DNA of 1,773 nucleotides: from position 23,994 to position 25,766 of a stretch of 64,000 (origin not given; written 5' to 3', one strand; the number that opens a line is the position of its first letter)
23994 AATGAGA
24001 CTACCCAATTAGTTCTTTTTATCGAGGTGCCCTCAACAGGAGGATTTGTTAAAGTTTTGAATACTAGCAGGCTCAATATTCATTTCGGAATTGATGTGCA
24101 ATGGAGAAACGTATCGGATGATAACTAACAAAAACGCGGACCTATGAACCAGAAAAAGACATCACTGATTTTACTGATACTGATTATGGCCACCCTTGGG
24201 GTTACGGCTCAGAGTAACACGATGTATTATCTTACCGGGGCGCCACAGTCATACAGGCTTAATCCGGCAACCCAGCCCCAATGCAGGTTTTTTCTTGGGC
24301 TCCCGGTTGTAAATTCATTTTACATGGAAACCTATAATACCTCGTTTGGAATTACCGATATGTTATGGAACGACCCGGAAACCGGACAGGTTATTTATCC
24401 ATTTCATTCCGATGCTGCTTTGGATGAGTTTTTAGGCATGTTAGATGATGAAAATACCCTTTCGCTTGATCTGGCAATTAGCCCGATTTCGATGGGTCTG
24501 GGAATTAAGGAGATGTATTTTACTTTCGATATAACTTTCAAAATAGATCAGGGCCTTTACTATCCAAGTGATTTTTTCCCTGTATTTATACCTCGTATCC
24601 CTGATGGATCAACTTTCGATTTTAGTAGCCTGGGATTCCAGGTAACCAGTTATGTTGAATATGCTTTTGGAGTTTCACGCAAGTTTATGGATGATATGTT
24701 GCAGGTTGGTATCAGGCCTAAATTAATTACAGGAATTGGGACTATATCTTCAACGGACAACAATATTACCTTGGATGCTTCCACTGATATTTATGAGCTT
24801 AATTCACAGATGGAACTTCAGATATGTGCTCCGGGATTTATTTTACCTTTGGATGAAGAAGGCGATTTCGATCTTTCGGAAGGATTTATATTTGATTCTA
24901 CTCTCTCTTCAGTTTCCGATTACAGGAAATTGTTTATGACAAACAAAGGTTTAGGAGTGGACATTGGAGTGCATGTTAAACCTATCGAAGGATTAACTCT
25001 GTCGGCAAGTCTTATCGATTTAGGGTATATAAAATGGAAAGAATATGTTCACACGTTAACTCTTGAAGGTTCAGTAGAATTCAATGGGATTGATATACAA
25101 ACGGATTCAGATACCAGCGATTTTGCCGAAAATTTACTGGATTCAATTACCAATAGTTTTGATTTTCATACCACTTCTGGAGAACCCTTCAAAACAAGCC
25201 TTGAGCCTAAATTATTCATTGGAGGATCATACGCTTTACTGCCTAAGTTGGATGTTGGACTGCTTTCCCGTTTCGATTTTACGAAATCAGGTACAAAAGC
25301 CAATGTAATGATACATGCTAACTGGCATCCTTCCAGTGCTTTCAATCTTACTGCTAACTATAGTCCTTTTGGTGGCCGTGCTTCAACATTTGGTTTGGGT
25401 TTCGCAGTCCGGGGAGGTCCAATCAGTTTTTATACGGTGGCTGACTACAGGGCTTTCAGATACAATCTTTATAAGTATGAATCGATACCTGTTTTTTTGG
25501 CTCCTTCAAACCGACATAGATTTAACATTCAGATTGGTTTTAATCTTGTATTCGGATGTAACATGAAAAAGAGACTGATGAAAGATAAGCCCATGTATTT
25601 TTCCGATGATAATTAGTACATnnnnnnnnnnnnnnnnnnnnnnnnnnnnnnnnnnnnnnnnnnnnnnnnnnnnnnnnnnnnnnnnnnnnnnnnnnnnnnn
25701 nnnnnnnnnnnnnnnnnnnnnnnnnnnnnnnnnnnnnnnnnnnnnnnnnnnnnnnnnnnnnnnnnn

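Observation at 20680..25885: Best candidate for an undescribed envelope system: anchored DUF3352-like propeller protein, lipoprotein, PorP-like barrel and small membrane protein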

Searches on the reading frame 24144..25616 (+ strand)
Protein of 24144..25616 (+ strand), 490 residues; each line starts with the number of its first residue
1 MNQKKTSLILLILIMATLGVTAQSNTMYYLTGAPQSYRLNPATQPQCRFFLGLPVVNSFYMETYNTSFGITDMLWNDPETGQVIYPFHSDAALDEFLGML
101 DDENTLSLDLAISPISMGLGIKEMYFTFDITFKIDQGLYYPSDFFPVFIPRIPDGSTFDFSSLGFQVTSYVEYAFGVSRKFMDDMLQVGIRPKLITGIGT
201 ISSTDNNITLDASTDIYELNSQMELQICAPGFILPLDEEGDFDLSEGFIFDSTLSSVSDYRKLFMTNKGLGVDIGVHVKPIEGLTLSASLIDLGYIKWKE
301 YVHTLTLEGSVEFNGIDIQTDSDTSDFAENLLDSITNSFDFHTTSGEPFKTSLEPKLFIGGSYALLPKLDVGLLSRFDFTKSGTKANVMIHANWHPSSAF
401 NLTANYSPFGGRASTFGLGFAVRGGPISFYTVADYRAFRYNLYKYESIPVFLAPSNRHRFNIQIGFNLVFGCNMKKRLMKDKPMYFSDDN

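Call 3: search_protein_families(library=pfam, proteins=[window:24144-25616:+], max_evalue=0.1)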
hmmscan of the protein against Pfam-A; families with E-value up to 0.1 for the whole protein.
window:24144-25616:+ (490 aa): 1 family
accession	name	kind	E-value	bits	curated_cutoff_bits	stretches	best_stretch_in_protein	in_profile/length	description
PF18990.6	DUF5723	-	3.4e-78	264.4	26.8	1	41-434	1-376/376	Family of unknown function (DUF5723)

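Call 4: search_protein_families(library=ncbifam, proteins=[window:24144-25616:+], max_evalue=0.1)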
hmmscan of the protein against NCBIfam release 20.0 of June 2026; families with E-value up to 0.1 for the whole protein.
window:24144-25616:+ (490 aa): 0 families

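Call 15: search_solved_structures(query=window:24144-25613:+, max_evalue=1)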
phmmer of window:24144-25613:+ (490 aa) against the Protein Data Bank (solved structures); distinct sequences matched with E-value up to 1: 1.
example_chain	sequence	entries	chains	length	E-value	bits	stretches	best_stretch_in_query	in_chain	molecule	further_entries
7boo_A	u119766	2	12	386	0.23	13.5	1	25-87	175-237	Alpha-1,2-mannosyltransferase (Ktr4), putative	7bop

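Call 18: find_homologous_proteins(query=window:24144-25613:+, max_evalue=0.00001)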
Query window:24144-25613:+ (490 aa): 110 proteins with E <= 0.00001 among 8000 candidates.
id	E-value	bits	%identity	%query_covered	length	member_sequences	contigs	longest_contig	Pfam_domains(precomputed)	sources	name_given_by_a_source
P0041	0.0e+0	1113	100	100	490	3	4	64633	PF18990.7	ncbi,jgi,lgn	-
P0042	1.3e-293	992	87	100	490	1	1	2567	PF18990.7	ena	-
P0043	1.2e-287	973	85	100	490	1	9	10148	PF18990.7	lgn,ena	-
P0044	8.8e-229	778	89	79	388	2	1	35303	PF18990.7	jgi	-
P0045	6.0e-228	776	70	99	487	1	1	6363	PF18990.7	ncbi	-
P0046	4.4e-222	756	68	99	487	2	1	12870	PF18990.7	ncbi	-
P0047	5.7e-219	746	67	100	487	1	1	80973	PF18990.7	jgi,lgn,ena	-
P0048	5.2e-208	710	63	100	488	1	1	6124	PF18990.7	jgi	jgi:hypothetical protein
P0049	2.0e-204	698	62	100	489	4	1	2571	PF18990.7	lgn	-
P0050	7.1e-178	611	57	99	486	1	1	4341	PF18990.7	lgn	-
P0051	7.7e-175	601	56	99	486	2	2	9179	PF18990.7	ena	-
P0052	1.1e-169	584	51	100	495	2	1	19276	PF18990.7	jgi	jgi:hypothetical protein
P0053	8.4e-162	558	51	100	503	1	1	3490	PF18990.7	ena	-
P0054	2.6e-160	553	49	98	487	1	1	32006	PF18990.7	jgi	jgi:hypothetical protein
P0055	5.1e-159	548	50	99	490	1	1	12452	PF18990.7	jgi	jgi:hypothetical protein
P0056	2.6e-157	543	51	100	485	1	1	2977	PF18990.7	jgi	jgi:hypothetical protein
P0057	1.4e-154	534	50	96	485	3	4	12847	PF18990.7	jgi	jgi:hypothetical protein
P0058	2.5e-139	483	46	99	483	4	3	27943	PF18990.7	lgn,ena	-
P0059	3.9e-137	476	46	99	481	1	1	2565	PF18990.7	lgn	-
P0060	2.0e-136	474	45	97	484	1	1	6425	PF18990.7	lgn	-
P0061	6.9e-134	465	45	99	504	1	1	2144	PF18990.7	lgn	-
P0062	1.8e-132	461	46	94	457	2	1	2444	PF18990.7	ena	-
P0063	2.8e-132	460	43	100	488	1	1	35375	PF18990.7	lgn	-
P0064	4.0e-131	456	43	98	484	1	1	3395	PF18990.7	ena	-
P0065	1.1e-129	452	45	96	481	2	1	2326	PF18990.7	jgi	jgi:hypothetical protein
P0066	2.0e-129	451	44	100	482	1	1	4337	PF18990.7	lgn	-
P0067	4.7e-127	443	43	100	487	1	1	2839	PF18990.7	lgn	-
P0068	4.2e-120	420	41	99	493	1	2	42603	PF18990.7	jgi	jgi:hypothetical protein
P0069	7.2e-119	416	51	75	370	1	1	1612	PF18990.7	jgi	jgi:hypothetical protein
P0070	4.6e-116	407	40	99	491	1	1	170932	PF18990.7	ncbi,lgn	-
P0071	1.8e-111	392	40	98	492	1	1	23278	PF18990.7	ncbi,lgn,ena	-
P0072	1.9e-111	391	39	100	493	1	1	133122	PF18990.7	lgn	-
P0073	2.6e-109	384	40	96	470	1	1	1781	PF18990.7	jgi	jgi:hypothetical protein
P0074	4.4e-109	384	39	99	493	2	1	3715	PF18990.7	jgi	jgi:hypothetical protein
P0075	8.0e-108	380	44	89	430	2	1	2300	PF18990.7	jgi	jgi:hypothetical protein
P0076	1.6e-106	375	40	99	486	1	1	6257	PF18990.7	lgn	-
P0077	1.1e-105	373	38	99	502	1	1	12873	PF18990.7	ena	-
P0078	3.9e-104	367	38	99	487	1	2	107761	PF18990.7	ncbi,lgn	-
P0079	7.5e-103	363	38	98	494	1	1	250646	PF18990.7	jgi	jgi:hypothetical protein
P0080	5.9e-101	357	48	75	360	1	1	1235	PF18990.7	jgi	jgi:hypothetical protein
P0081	3.5e-100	354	39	99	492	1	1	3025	PF18990.7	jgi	jgi:hypothetical protein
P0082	1.3e-94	336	48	66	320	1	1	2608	PF18990.7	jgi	jgi:hypothetical protein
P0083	7.3e-94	333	37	98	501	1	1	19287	PF18990.7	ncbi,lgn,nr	ncbi:MAG: hypothetical protein JXB34_05970 [Bacteroidales bacterium]|nr:hypothetical protein [Bacter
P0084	1.7e-91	326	36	98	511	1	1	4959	PF18990.7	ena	-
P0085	1.3e-90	323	35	100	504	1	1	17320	PF18990.7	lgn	-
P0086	5.0e-89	318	36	95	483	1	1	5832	PF18990.7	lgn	-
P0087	3.9e-88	315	35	98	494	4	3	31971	PF18990.7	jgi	jgi:hypothetical protein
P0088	1.2e-87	313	36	93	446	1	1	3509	PF18990.7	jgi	jgi:hypothetical protein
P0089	7.5e-86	307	34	100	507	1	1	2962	PF18990.7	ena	-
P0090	2.5e-85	305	36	98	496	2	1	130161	PF18990.7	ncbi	ncbi:MAG: DUF5723 family protein [Bacteroidales bacterium]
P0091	3.2e-85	305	35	99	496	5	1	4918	PF18990.7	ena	-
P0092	6.8e-84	301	34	97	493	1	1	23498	PF18990.7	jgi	jgi:hypothetical protein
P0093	1.2e-83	300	37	93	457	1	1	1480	PF18990.7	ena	-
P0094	6.8e-83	297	34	94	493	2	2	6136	PF18990.7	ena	-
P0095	8.5e-82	294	32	98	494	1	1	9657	PF18990.7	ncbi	-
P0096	5.9e-81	291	33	94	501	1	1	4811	PF18990.7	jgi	jgi:hypothetical protein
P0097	6.3e-80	288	35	99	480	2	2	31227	PF18990.7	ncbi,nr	ncbi:MAG: hypothetical protein JXR41_13995 [Bacteroidales bacterium]|nr:hypothetical protein [Bacter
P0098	6.8e-79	284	31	98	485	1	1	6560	PF18990.7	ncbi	-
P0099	9.1e-79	284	31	95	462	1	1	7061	PF18990.7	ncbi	-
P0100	1.3e-78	283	34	98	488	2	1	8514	PF18990.7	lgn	-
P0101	3.3e-77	279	49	54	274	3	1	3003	PF18990.7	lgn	-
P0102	3.6e-73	265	30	98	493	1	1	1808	PF18990.7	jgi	jgi:hypothetical protein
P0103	9.2e-70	254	35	99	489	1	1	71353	PF18990.7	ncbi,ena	-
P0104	3.8e-69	252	35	95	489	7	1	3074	PF18990.7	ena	-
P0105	2.5e-68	249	34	99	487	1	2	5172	PF18990.7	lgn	-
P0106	1.4e-67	247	34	98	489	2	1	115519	PF18990.7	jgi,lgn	jgi:hypothetical protein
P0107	4.6e-67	245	35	95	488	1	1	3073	PF18990.7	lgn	-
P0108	6.6e-67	245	34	99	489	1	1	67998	PF18990.7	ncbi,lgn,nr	ncbi:MAG: hypothetical protein KOO66_04435 [Bacteroidales bacterium]|nr:hypothetical protein [Bacter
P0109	1.7e-66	243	35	94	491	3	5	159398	PF18990.7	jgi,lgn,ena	-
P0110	3.6e-65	239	33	97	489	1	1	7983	PF18990.7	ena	-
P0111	4.9e-65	238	33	98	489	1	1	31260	PF18990.7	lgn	-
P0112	2.4e-61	226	30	99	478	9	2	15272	PF18990.7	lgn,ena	-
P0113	1.0e-60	224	31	94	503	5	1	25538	PF18990.7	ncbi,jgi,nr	ncbi:MAG TPA: hypothetical protein ENN63_08370 [Bacteroidetes bacterium]|nr:hypothetical protein [Ba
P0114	6.8e-58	215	31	98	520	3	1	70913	PF18990.7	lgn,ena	-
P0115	6.7e-56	208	31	96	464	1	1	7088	PF18990.7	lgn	-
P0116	4.2e-54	202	31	98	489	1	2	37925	PF18990.7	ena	-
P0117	3.4e-53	199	33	67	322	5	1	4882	PF18990.7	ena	-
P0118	1.8e-52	197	28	96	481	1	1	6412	PF18990.7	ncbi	-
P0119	4.5e-51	192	31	99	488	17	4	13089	PF18990.7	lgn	-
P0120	1.2e-49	188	28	100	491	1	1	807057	PF18990.7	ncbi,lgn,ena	-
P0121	6.0e-49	185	30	98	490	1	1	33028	PF18990.7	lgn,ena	-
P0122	3.2e-48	183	28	97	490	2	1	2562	PF18990.7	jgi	jgi:hypothetical protein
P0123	5.3e-48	182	29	99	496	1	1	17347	PF18990.7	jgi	jgi:hypothetical protein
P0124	1.2e-46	178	28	97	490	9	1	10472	PF18990.7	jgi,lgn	-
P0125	4.5e-46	176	30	94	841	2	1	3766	PF00691.26,PF02412.24,PF18990.7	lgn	-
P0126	2.7e-44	170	28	95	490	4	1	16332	PF18990.7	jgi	jgi:hypothetical protein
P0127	2.0e-43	167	33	59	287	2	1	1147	PF18990.7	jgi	jgi:hypothetical protein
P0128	1.3e-42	164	29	92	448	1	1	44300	PF18990.7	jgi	jgi:hypothetical protein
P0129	3.2e-42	163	28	94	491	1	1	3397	PF18990.7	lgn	-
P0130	4.0e-42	163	29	99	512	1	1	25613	PF18990.7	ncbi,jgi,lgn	-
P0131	3.1e-40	157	27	95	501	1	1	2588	PF18990.7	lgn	-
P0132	1.4e-38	151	27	95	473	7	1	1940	PF18990.7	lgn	-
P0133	1.0e-36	145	27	96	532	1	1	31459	PF18990.7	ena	-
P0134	2.0e-36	144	28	93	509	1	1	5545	PF18990.7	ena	-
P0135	5.7e-34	136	27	93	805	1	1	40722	PF00691.26,PF02412.24,PF18990.7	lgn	-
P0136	1.7e-33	134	28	81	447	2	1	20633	PF18990.7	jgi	jgi:hypothetical protein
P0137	8.7e-33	132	26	98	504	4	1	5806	PF18990.7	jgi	-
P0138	4.9e-31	126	27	97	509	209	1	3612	PF18990.7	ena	-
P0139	1.0e-30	125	27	95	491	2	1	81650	PF18990.7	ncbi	-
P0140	1.3e-28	118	26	96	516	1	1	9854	PF18990.7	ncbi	-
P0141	4.2e-27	113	26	97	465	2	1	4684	PF18990.7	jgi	jgi:hypothetical protein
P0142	2.1e-23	101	23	95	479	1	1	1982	PF18990.7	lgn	-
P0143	4.3e-23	100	27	85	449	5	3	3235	PF18990.7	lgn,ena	-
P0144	4.5e-22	97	27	82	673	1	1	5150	PF18990.7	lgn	-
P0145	8.9e-20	89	28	87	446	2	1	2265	PF18990.7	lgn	-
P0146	2.2e-19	88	27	66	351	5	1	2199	PF18990.7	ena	-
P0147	1.3e-17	82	31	47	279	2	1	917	PF18990.7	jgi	jgi:hypothetical protein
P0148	3.3e-15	74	22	85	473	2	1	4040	PF18990.7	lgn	-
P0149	5.5e-15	73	25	89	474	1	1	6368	PF18990.7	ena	-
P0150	5.2e-10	57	24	82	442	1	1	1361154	PF18990.7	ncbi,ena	-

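Call 40: predict_structure(alignment_id=A3)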
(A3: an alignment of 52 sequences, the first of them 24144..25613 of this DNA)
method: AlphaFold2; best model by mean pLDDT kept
length: 490 residues; sequences in the alignment: 52
mean_pLDDT: 79.1   pTM: 0.78
mean pLDDT of the five models: 79.1, 78.6, 78.3, 77.4, 77.1
residues with pLDDT >= 90: 143; 70-90: 224; 50-70: 85; < 50: 38
segments of 3 or more residues with pLDDT < 50: 1-6, 10-22, 448-454, 481-483, 485-490
pLDDT, mean of each block of 10 residues (from residue 1): 47 35 71 88 90 79 76 68 69 78 85 91 94 91 80 80 91 96 93 95 89 83 87 73 71 76 86 96 94 93 85 68 62 69 76 93 92 91 82 89 83 75 90 68 50 57 88 66 45
secondary structure, 60 per line:
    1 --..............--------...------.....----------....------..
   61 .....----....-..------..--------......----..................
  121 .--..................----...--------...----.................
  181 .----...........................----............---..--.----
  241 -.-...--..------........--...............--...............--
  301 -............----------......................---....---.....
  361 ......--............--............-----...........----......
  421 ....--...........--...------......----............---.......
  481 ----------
elements in order: H3-16 H34-38 E49-52 E59-65 H70-73 H93-98 E103-121 E124-141 E157-159 E164-181 E186-212 E217-228 H257-264 E267-281 E284-298 E302-313 H324-338 E339-345 E349-352 E356-366 E369-380 E383-394 E400-410 E415-424 E427-437 E440-442 E449-454 E459-470 H474-480

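Call 43: fold_search(model_id=the predicted structure, library=pdb)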
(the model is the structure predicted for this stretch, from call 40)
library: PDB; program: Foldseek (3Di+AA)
matches with E <= 10: 795; with E <= 0.001: 143
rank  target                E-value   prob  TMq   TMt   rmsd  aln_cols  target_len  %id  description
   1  9n2d_B                7.0e-08  1.00  0.35  0.42  11.8       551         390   11  Cryo-EM structure of an extended F. johnsoniae BAM complex, composite map (released 2025-07-09)
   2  8q2o                  4.0e-06  1.00  0.24  0.25  18.4       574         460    7  Structure of alginate transporter AlgE from P. aeruginosa PAO1 by using Se-MAG for the the lipid cubic phase crystalliza (released 2024-05-15)
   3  8rqp                  6.8e-06  1.00  0.24  0.26  18.4       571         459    8  In meso structure of the alginate exporter, AlgE, from Pseudomonas aeruginosa in 7.10 monoacylglycerol (released 2024-04-03)
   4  4b61_B                7.1e-06  0.99  0.24  0.26  18.9       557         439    7  In meso structure of alginate transporter, AlgE, from Pseudomoas aeruginosa, PAO1. Crystal form 3. (released 2013-07-17)
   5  8pz4                  7.5e-06  1.00  0.24  0.25  19.5       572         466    8  Structure of alginate transporter, AlgE, solved at wavelength 2.755 A (released 2023-10-25)
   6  4b61_A                9.8e-06  1.00  0.24  0.27  19.0       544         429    8  In meso structure of alginate transporter, AlgE, from Pseudomoas aeruginosa, PAO1. Crystal form 3. (released 2013-07-17)
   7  2r4l_A                1.3e-05  1.00  0.37  0.42  11.1       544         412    8  Crystal structure of the long-chain fatty acid transporter FadL mutant P34A (released 2008-09-16)
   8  3bry_A                1.7e-05  1.00  0.41  0.50   8.7       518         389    9  Crystal structure of the Ralstonia pickettii toluene transporter TbuX (released 2008-06-10)
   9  9hjm_F                2.2e-05  1.00  0.36  0.43  11.1       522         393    8  Porphyromonas gingivalis BAM complex (released 2025-11-19)
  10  3dwo                  2.3e-05  1.00  0.40  0.43  11.9       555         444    8  Crystal structure of a Pseudomonas aeruginosa FadL homologue (released 2008-12-16)
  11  3pgs_B                2.8e-05  1.00  0.32  0.36  17.2       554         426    7  Phe3Gly mutant of EcFadL (released 2011-05-25)
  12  8prn                  2.8e-05  1.00  0.21  0.32  19.3       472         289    8  E1M, K50A, R52A, D97A, E99A MUTANT OF RH. BLASTICA PORIN (released 1998-08-12)
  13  2r4o_A                2.8e-05  1.00  0.26  0.29  24.3       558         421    7  Crystal structure of the long-chain fatty acid transporter FadL mutant delta NPA (released 2008-09-16)
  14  6z37                  3.1e-05  1.00  0.40  0.45  11.0       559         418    9  TodX monoaromatic hydrocarbon channel deltaS2 mutant (released 2020-11-04)
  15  3bs0_A                3.3e-05  1.00  0.41  0.47   9.8       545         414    9  Crystal structure of the P. putida toluene transporter TodX (released 2008-06-10)
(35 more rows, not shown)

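Call 57: search_solved_structures(query=A3, max_evalue=10, show_alignments=2)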
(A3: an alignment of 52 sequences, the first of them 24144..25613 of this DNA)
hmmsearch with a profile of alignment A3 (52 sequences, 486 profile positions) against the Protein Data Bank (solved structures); distinct sequences matched with E-value up to 10: 0.

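Call 67: find_encoding_contigs(protein=P0120, flank=9000, max_places=2)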
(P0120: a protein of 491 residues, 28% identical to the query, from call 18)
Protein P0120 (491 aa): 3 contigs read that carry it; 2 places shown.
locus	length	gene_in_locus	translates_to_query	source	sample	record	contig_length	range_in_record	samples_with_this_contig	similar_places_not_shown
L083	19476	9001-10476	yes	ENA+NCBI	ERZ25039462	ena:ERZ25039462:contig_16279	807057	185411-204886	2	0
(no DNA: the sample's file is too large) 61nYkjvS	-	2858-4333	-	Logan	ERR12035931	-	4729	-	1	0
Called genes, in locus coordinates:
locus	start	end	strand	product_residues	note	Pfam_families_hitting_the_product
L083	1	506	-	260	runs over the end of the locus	PF04055:Radical_SAM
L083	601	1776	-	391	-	PF01979:Amidohydro_1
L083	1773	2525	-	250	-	PF14129:DUF4296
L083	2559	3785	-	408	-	PF12704:MacB_PCD, PF02687:FtsX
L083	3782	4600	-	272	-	PF02353:CMAS, PF13489:Methyltransf_23, PF13847:Methyltransf_31, PF08241:Methyltransf_11, PF08242:Methyltransf_12, PF13649:Methyltransf_25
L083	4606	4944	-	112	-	PF02033:RBFA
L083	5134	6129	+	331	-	PF00579:tRNA-synt_1b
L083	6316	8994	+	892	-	-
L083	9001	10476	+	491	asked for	PF18990:DUF5723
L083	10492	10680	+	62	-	-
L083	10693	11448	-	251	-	PF02463:SMC_N (faint), PF00005:ABC_tran, PF13304:AAA_21 (faint)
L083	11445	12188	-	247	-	PF02405:MlaE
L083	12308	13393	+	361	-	PF00483:NTP_transferase, PF12804:NTP_transf_3 (weak), PF22640:ManC_GMP_beta-helix (weak)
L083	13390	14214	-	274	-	PF19841:GldN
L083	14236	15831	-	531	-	PF12081:GldM_1st, PF21601:GldM_2nd, PF21602:GldM_3rd, PF12080:GldM_4th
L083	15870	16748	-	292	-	PF22827:GldL_N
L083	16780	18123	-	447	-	PF03781:FGE-sulfatase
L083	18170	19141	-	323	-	PF11751:PorP_SprF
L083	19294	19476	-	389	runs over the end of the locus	PF00491:Arginase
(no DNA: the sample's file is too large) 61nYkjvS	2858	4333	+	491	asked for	PF18990:DUF5723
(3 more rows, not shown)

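Call 68: find_encoding_contigs(protein=P0150, flank=9000, max_places=2)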
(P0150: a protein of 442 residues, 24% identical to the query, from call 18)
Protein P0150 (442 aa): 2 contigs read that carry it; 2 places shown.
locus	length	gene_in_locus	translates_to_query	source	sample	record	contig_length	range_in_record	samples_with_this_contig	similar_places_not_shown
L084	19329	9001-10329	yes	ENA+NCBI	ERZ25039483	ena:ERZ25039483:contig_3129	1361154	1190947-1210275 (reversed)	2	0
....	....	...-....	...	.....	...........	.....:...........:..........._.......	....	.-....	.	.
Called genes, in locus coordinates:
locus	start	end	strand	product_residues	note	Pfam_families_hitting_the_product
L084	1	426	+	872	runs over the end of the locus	PF01624:MutS_I, PF05188:MutS_II, PF05192:MutS_III, PF05190:MutS_IV, PF00488:MutS_V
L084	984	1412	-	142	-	-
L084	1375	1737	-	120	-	PF19781:DUF6266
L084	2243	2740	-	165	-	-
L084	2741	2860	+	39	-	-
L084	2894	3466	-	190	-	PF09335:VTT_dom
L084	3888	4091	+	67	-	PF13459:Fer4_15 (weak), PF13370:Fer4_13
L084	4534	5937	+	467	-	-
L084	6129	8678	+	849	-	PF00246:Peptidase_M14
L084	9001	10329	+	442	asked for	PF18990:DUF5723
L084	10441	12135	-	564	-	PF12741:SusD-like, PF12771:SusD-like_2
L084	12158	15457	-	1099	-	PF13620:CarboxypepD_reg, PF13715:CarbopepD_reg_2, PF07715:Plug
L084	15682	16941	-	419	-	PF01408:GFO_IDH_MocA, PF22725:GFO_IDH_MocA_C3 (weak)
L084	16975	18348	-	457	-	PF00202:Aminotran_3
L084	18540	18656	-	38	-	-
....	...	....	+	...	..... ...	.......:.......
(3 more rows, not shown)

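Call 85: find_encoding_contigs(protein=P0139, flank=10000, max_places=1)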
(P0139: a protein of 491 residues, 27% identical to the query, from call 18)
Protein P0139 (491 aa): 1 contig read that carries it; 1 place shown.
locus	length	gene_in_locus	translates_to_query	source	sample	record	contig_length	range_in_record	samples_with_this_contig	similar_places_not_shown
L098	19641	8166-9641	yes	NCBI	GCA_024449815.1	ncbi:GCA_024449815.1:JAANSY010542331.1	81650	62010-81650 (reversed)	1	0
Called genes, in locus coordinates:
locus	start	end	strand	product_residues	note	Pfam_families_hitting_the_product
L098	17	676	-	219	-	PF00005:ABC_tran, PF02463:SMC_N (weak)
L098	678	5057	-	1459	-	PF00929:RNase_T, PF02811:PHP, PF07733:DNA_pol3_alpha, PF17657:DNA_pol3_finger, PF14579:HHH_6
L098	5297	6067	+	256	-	-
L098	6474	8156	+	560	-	-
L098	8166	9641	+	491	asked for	PF18990:DUF5723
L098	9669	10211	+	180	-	PF01782:RimM, PF24986:PRC_RimM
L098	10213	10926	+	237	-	PF01596:Methyltransf_3 (weak), PF02353:CMAS (weak), PF05175:MTS, PF02475:TRM5-TYW2_MTfase (weak), PF06325:PrmA, PF13847:Methyltransf_31, PF08242:Methyltransf_12, PF13649:Methyltransf_25, +6 more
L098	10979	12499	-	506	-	PF08309:LVIVD (faint), PF18962:Por_Secre_tail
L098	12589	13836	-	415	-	PF00155:Aminotran_1_2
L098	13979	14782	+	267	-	PF13174:TPR_6 (faint), PF13525:YfiO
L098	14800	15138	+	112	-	PF01192:RNA_pol_Rpb6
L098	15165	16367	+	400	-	PF02441:Flavoprotein, PF04127:DFP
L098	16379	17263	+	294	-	PF16119:DUF4835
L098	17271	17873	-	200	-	-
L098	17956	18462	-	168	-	-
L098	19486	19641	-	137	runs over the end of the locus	-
